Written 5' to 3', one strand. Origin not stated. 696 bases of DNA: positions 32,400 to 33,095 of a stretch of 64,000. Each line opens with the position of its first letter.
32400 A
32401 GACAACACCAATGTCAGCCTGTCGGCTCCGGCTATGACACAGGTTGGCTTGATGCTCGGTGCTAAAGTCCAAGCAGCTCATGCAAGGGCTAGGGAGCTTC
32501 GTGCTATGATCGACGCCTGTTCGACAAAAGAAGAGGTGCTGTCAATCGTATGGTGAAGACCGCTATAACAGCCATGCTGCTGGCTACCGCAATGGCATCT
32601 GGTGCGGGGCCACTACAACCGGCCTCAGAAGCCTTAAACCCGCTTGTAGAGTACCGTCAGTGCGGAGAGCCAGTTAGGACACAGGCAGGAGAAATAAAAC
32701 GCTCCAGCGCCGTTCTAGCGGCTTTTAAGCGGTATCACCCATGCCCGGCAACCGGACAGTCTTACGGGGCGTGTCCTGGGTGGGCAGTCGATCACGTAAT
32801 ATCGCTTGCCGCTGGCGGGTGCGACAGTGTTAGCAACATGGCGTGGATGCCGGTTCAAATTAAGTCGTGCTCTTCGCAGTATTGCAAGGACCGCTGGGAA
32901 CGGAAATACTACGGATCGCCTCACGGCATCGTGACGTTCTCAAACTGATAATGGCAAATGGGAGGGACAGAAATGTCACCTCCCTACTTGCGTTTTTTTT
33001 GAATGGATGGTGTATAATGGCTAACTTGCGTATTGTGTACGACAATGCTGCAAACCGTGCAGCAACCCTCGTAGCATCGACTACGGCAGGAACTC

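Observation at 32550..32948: Signal-peptide-bearing Cys-rich HNH-like protein encoded right after the tail-fibre genes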

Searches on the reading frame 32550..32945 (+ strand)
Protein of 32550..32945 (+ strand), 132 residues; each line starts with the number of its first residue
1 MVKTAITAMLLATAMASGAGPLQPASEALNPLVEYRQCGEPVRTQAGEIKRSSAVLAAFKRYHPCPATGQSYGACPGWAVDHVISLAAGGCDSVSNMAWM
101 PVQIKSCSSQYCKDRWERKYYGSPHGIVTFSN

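Call 5: search_protein_families(library=ncbifam, proteins=[window:32550-32945:+], max_evalue=1)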
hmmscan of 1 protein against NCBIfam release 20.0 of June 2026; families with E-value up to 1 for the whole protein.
window:32550-32945:+ (132 aa): 1 family
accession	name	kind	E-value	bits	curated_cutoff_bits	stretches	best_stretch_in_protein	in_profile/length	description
NF009051.0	PRK12385.1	equivalog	0.079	12.4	333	1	39-82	123-166/244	succinate dehydrogenase/fumarate reductase iron-sulfur subunit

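Call 6: search_protein_families(library=pfam, proteins=[window:32550-32945:+], max_evalue=1)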
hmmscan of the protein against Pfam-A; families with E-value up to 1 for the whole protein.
window:32550-32945:+ (132 aa): 2 families
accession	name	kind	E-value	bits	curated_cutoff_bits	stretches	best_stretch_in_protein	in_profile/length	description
PF03545.18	YopE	-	0.11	13.2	25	1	14-60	9-54/70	Yersinia virulence determinant (YopE)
PF01844.29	HNH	-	0.16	12.6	21.4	1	77-98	13-34/47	HNH endonuclease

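Call 7: search_protein_families(library=phrogs, proteins=[window:32550-32945:+], max_evalue=0.01)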
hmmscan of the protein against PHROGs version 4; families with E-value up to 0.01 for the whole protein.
window:32550-32945:+ (132 aa): 0 families

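Call 9: find_homologous_proteins(query=window:32550-32945:+, max_evalue=0.01)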
Query window:32550-32945:+ (132 aa): 20 proteins with E <= 0.01 among 42 candidates.
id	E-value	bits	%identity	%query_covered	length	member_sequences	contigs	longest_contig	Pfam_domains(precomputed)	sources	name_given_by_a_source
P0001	5.6e-80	284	100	94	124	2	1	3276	-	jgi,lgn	jgi:hypothetical protein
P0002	9.9e-70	251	83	100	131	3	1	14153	-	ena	-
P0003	6.7e-52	193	62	100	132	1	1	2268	-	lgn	-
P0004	1.1e-50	189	64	89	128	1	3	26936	-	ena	-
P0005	2.1e-47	179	60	93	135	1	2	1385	-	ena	-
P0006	3.6e-46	175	57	98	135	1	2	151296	-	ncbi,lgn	-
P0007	7.3e-46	174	58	98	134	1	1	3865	-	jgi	jgi:hypothetical protein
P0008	4.1e-45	171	58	95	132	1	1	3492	-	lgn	-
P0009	5.7e-45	171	59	93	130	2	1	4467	-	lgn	-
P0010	1.3e-41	160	61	83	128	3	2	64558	-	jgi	jgi:hypothetical protein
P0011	1.3e-40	157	55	98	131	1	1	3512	-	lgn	-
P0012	1.3e-40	157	60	81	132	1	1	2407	-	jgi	jgi:hypothetical protein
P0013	4.4e-36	142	60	80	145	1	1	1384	-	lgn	-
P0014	3.4e-35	139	61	73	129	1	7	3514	-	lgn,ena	-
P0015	7.9e-33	131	58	73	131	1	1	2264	-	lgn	-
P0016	5.3e-32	129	61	67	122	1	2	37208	-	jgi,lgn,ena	-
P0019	3.2e-29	120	49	93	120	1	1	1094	-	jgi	jgi:hypothetical protein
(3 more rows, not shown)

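Call 13: search_solved_structures(query=A1, max_evalue=10, show_alignments=3)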
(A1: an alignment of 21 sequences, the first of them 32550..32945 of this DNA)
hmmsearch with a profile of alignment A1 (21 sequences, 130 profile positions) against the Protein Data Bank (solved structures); distinct sequences matched with E-value up to 10: 7.
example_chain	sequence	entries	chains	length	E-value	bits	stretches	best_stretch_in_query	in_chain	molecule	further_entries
9sjn_A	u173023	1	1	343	0.0053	19.9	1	75-100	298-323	Cas8f fusion with HNH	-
8ydb_J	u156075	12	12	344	0.0053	19.9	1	75-100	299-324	Cas8f fusion with HNH | HNH endonuclease | a protein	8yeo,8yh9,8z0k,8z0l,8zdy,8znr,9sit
8w1p_G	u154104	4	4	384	0.0063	19.7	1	75-100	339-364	Cas8 | Cas8f fusion with HNH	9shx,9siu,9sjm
6ghc_A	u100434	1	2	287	1.2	12.3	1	75-97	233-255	5-methylcytosine-specific restriction enzyme A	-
1ilr_1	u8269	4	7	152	1.2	12.3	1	38-78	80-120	INTERLEUKIN-1 RECEPTOR ANTAGONIST PROTEIN | INTERLEUKIN-1 RECEPTOR ANTAGONIST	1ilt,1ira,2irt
5zmm_A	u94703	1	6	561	1.2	12.3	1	69-99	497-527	Uncharacterized protein McrA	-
1irp_A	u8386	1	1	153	1.2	12.3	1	38-78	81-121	INTERLEUKIN-1 RECEPTOR ANTAGONIST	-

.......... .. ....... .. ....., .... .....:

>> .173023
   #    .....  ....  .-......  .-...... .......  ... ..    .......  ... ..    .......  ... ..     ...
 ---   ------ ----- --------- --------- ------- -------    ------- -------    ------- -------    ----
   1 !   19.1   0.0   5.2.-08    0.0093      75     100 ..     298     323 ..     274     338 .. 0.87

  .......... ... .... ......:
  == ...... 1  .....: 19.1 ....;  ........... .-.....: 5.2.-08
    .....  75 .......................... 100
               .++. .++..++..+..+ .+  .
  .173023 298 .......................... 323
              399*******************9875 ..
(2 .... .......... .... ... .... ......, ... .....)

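Call 16: find_encoding_contigs(protein=P0006, flank=8000, max_places=3)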
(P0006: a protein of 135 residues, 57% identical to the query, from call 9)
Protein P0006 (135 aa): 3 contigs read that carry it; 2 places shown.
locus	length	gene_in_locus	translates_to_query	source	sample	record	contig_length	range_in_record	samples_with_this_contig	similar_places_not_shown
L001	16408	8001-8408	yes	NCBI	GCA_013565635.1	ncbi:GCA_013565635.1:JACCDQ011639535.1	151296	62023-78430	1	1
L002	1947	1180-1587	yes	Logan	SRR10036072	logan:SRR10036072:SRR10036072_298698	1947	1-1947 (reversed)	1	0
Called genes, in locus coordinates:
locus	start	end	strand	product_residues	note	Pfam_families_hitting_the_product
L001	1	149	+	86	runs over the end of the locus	-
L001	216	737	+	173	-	-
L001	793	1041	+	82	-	-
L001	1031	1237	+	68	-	-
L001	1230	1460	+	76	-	-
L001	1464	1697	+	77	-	-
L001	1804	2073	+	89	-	-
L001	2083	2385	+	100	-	-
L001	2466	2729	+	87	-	PF10902:WYL_2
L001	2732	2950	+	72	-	-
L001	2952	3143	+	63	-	-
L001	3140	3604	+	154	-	-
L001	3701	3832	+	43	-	-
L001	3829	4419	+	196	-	-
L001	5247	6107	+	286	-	PF11649:T4_neck-protein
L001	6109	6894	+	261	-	PF16724:T4-gp15_tss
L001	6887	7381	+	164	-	PF11053:DNA_Packaging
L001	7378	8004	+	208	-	-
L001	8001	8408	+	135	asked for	-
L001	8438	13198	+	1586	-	PF16075:DUF4815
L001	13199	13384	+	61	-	-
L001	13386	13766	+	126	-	-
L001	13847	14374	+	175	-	PF04965:GPW_gp25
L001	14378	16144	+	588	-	PF21379:Gp6-like_1st, PF21387:Gp6_C-I (faint)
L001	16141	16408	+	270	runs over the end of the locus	PF23786:Baseplate_wedge (weak)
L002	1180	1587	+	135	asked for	-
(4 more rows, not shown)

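Call 17: find_encoding_contigs(protein=P0010, flank=8000, max_places=3)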
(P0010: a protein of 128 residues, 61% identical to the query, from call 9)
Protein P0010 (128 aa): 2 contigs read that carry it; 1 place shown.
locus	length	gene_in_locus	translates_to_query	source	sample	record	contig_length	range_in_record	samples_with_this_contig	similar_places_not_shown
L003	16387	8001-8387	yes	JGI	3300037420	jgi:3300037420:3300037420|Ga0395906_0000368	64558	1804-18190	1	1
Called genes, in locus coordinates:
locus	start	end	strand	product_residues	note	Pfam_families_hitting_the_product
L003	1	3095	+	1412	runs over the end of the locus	PF06791:TMP_2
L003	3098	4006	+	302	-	-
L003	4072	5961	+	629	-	-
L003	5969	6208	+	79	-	-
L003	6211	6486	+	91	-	-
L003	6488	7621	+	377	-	-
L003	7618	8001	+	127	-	PF20137:BubE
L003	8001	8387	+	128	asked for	-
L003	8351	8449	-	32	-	-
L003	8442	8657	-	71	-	-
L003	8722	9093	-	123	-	-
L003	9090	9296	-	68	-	-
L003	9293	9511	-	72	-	-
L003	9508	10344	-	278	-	PF10127:RlaP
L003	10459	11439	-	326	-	-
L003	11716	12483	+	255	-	PF07589:PEP_exosort_dom (weak)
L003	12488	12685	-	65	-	-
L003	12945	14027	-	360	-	PF00589:Phage_integrase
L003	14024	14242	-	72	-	PF07825:Exc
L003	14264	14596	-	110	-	-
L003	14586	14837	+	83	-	-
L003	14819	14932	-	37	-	-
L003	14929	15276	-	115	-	-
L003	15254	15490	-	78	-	-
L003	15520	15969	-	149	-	-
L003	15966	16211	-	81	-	-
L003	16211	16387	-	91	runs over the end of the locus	-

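Call 18: find_encoding_contigs(protein=P0016, flank=8000, max_places=3)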
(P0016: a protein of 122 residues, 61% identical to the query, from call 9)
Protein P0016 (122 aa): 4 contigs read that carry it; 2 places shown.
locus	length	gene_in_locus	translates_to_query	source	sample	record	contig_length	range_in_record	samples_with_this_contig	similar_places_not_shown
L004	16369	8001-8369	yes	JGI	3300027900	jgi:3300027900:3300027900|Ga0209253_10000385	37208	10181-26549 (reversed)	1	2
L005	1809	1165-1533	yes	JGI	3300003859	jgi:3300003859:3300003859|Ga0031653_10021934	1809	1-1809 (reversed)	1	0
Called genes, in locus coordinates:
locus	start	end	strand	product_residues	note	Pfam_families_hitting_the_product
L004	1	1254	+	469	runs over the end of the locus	PF11134:Phage_stabilise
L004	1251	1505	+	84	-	-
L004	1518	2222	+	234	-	-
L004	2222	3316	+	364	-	-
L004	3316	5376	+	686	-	-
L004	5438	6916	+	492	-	-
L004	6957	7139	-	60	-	-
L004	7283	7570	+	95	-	-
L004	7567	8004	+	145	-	PF08291:Peptidase_M15_3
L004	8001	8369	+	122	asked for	-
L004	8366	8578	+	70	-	PF25612:DUF7940 (weak)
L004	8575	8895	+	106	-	-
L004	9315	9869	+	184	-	-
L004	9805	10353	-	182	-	PF13392:HNH_3, PF00847:AP2 (weak)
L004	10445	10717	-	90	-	-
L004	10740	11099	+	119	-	-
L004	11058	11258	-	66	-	-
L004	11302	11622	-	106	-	-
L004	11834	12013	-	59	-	-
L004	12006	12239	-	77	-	-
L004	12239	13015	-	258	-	-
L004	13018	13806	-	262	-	PF03837:RecT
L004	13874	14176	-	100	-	-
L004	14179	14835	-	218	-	-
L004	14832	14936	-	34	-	-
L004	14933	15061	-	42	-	-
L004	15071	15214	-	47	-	-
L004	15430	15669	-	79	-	-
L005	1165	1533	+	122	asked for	-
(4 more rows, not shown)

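Call 19: predict_structure(alignment_id=A1)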
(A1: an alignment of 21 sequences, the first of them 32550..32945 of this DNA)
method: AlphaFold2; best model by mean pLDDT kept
length: 132 residues; sequences in the alignment: 21
mean_pLDDT: 67.5   pTM: 0.57
mean pLDDT of the five models: 67.5, 65.9, 65.3, 60.7, 54.6
residues with pLDDT >= 90: 13; 70-90: 39; 50-70: 63; < 50: 17
segments of 3 or more residues with pLDDT < 50: 20-24, 117-125
pLDDT, mean of each block of 10 residues (from residue 1): 55 53 52 67 66 83 93 89 72 84 69 48 49 51
secondary structure, 60 per line:
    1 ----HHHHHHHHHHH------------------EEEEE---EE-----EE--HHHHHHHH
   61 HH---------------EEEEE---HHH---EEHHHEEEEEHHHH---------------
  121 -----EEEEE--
elements in order: H5-15 E34-38 H53-62 E78-82 E97-101 H102-105 E126-130

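Call 20: find_encoding_contigs(protein=P0004, flank=8000, max_places=3)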
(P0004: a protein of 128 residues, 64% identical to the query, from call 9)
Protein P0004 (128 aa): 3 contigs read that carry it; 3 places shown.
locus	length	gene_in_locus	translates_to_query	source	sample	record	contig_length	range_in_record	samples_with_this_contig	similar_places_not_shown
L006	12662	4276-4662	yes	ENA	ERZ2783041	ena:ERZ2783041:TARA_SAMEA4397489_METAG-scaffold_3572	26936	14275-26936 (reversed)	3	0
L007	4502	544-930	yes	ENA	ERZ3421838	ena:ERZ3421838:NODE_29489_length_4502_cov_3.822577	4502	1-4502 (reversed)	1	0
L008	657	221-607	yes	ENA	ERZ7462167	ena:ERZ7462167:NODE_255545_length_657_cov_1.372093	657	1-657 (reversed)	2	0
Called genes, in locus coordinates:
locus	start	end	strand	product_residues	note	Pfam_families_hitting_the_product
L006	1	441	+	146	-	?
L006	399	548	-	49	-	-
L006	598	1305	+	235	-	PF01844:HNH (faint)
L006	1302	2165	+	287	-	PF07460:NUMOD3 (faint)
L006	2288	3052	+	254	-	-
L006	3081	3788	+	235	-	-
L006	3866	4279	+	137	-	-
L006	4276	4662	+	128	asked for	-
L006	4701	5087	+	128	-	-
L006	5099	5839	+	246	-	PF03496:ADPrib_exo_Tox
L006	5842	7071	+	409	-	PF00293:NUDIX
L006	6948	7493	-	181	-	-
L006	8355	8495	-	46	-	-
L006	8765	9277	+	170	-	-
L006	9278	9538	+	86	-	-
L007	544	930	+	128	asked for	-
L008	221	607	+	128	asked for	-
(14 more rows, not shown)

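Call 21: find_encoding_contigs(protein=P0002, flank=8000, max_places=2)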
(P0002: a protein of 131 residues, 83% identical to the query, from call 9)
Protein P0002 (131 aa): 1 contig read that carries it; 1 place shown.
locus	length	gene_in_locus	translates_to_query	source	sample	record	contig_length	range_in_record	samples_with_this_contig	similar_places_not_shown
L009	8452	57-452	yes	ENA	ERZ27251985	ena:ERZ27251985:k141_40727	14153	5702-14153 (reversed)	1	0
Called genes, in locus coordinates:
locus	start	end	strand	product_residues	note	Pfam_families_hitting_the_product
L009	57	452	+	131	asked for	-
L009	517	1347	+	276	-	-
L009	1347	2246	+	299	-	-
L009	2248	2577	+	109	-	PF16083:Phage_holin_3_3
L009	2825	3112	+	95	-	-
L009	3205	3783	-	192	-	-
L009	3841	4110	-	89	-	-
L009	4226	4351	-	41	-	-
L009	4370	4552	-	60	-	-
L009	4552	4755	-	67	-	-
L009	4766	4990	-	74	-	PF00462:Glutaredoxin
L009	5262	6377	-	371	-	PF00268:Ribonuc_red_sm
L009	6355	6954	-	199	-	PF13392:HNH_3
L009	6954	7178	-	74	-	-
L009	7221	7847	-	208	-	PF13392:HNH_3, PF00847:AP2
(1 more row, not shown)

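Call 22: search_protein_representatives(alignment_id=A1)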
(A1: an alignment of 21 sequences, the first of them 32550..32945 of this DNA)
Query: 21 sequences, 130 profile positions. Proteins with E-value up to 0.001 (for the whole library): 2523; up to 1e-10: 1289; up to 1e-30: 69. The best 150 are listed.
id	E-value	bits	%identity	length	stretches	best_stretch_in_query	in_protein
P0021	7.4e-52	190.9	-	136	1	5-129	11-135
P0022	9.0e-49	180.9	-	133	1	7-128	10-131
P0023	3.7e-48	179.0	-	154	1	14-128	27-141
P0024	1.8e-44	167.1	-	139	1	6-124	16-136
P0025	2.3e-44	166.7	-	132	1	19-127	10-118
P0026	2.2e-43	163.5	-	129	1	15-123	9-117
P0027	7.9e-43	161.7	-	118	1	17-122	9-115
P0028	1.9e-42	160.5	-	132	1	6-127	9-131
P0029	2.4e-42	160.2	-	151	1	6-123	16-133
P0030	6.6e-42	158.7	-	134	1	13-122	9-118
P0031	8.0e-42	158.5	-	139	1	28-127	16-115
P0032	1.0e-41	158.1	-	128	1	31-123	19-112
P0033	1.0e-41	158.1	-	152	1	8-120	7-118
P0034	6.3e-41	155.6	-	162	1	4-121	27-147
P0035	8.5e-41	155.2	-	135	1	16-125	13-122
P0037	2.2e-40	153.8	-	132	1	31-122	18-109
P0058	7.6e-36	139.1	-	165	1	25-122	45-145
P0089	9.5e-31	122.7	-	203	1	47-120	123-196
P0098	5.1e-29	117.0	-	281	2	35-117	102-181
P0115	5.5e-27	110.5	-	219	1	11-122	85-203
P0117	9.6e-27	109.7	-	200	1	23-122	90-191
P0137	5.8e-24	100.7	-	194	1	26-122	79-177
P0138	8.2e-24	100.2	-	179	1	22-96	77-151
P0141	2.5e-23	98.6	-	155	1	36-103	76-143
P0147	2.1e-22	95.7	-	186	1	8-118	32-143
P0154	1.4e-21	93.0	-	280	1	23-104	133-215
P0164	9.0e-21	90.4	-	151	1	27-118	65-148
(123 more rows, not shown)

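Call 25: fold_search(model_id=the predicted structure, library=pdb)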
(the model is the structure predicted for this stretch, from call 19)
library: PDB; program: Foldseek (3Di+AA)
matches with E <= 10: 60; with E <= 0.001: 0
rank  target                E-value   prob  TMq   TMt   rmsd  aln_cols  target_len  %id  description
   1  8z0l_F                1.4e-01  0.91  0.33  0.14   4.8        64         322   23  Cryo-EM structure of Cas8-HNH system at partial R-loop state (released 2024-10-02)
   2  5zmm_F                1.9e-01  0.63  0.31  0.11   6.7        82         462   22  Structure of the Type IV phosphorothioation-dependent restriction endonuclease ScoMcrA (released 2018-09-26)
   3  5zmm_C                3.0e-01  0.54  0.31  0.10   6.7        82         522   22  Structure of the Type IV phosphorothioation-dependent restriction endonuclease ScoMcrA (released 2018-09-26)
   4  5zmm_E                3.7e-01  0.47  0.31  0.10   6.7        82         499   22  Structure of the Type IV phosphorothioation-dependent restriction endonuclease ScoMcrA (released 2018-09-26)
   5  5zmm_A                3.7e-01  0.47  0.31  0.10   6.7        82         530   22  Structure of the Type IV phosphorothioation-dependent restriction endonuclease ScoMcrA (released 2018-09-26)
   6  9shx_A                3.9e-01  0.66  0.30  0.13   4.3        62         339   26  Type I-F_HNH variant Cascade bound to dsDNA, HNH domain in middle position (released 2026-02-04)
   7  4h9d_A                4.5e-01  0.28  0.24  0.32   7.9        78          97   10  Crystal Structure of Mn-dependent Gme HNH nicking endonuclease from Geobacter metallireducens GS-15, Northeast Structu (released 2012-10-10)
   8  8w1p_G                5.4e-01  0.54  0.30  0.13   4.4        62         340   24  Structure of Selenomonas sp. Cascade (SsCascade) (released 2024-08-07)
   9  5zmm_D                5.8e-01  0.38  0.31  0.10   6.7        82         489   22  Structure of the Type IV phosphorothioation-dependent restriction endonuclease ScoMcrA (released 2018-09-26)
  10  5zmm_B                6.2e-01  0.44  0.33  0.10   6.5        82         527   22  Structure of the Type IV phosphorothioation-dependent restriction endonuclease ScoMcrA (released 2018-09-26)
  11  4h9d_C                6.6e-01  0.41  0.22  0.34   4.8        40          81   18  Crystal Structure of Mn-dependent Gme HNH nicking endonuclease from Geobacter metallireducens GS-15, Northeast Structu (released 2012-10-10)
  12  4h9d_B                7.5e-01  0.25  0.28  0.37   6.3        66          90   15  Crystal Structure of Mn-dependent Gme HNH nicking endonuclease from Geobacter metallireducens GS-15, Northeast Structu (released 2012-10-10)
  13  8zdy_G                8.5e-01  0.51  0.30  0.12   2.9        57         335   28  Cryo-EM structure of Cas8-HNH system at target free state (released 2024-10-02)
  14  9w04_A                1.6e+00  0.18  0.28  0.14   6.4        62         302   18  Cryo-EM structure of TasH-tigRNA-dsDNA complex (released 2026-03-11)
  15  8qby_I                1.7e+00  0.03  0.12  0.10  13.3        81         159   17  Respiratory complex I from Paracoccus denitrificans in MSP2N2 nanodiscs (released 2024-09-11)
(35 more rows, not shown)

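Call 28: search_protein_families(library=pfam, alignment_id=A2, max_evalue=0.01)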
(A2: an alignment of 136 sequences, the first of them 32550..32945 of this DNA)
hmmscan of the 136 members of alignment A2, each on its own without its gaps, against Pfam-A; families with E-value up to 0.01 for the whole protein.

A. member 1, window:32550-32945:+ (132 aa): 0 families

B. families by the number of members that match (of 136 scanned): 4 families
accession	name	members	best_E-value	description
PF01844.29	HNH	27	6.1e-06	HNH endonuclease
PF14279.12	HNH_5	24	1.8e-05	HNH endonuclease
PF13511.11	DUF4124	1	6.9e-06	Domain of unknown function (DUF4124)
PF15061.11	DUF4538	1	0.0021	Domain of unknown function (DUF4538)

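Call 29: search_solved_structures(query=A2, max_evalue=1, show_alignments=2)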
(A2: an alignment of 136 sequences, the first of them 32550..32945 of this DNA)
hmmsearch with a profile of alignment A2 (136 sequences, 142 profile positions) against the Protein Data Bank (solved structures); distinct sequences matched with E-value up to 1: 6.
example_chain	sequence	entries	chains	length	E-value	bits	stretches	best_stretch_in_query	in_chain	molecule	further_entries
9sjn_A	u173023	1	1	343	0.001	22.1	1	73-100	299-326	Cas8f fusion with HNH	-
8ydb_J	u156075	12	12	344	0.001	22.1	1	73-100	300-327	Cas8f fusion with HNH | HNH endonuclease | a protein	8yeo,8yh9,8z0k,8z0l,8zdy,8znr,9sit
8w1p_G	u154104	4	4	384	0.0012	21.8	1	73-100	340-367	Cas8 | Cas8f fusion with HNH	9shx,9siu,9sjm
5zmm_A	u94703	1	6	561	0.32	14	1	72-94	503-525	Uncharacterized protein McrA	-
8aut_A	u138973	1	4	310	0.55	13.2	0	79-124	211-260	Oxidoreductase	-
6ghc_A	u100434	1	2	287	0.76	12.7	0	75-92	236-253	5-methylcytosine-specific restriction enzyme A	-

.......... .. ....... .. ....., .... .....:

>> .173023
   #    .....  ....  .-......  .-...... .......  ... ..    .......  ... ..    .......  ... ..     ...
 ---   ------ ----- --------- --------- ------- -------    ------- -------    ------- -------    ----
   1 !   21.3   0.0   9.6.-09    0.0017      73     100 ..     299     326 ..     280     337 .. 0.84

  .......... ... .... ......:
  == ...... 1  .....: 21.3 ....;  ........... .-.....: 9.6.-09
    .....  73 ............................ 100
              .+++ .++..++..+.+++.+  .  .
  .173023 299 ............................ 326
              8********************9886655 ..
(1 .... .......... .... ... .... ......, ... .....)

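Call 31: search_dna_similar(query=window:32550-32945:+, collection=phages, mode=protein, max_evalue=0.001, max_rows=40)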
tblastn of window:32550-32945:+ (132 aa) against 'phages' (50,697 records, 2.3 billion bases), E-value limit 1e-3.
Records with a match: 1; places in all: 1; records where one place covers at least 80% of the query: 0.
Best place of each record, by identity: <60% 1.
By first word of the organism name: Caudoviricetes 1.
By host as written in the record: - 1.
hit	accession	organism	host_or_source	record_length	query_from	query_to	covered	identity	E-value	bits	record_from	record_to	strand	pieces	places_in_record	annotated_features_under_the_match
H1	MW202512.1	Caudoviricetes sp.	Manatee Spring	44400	46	99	41%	53.7%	1e-11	66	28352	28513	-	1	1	hnhc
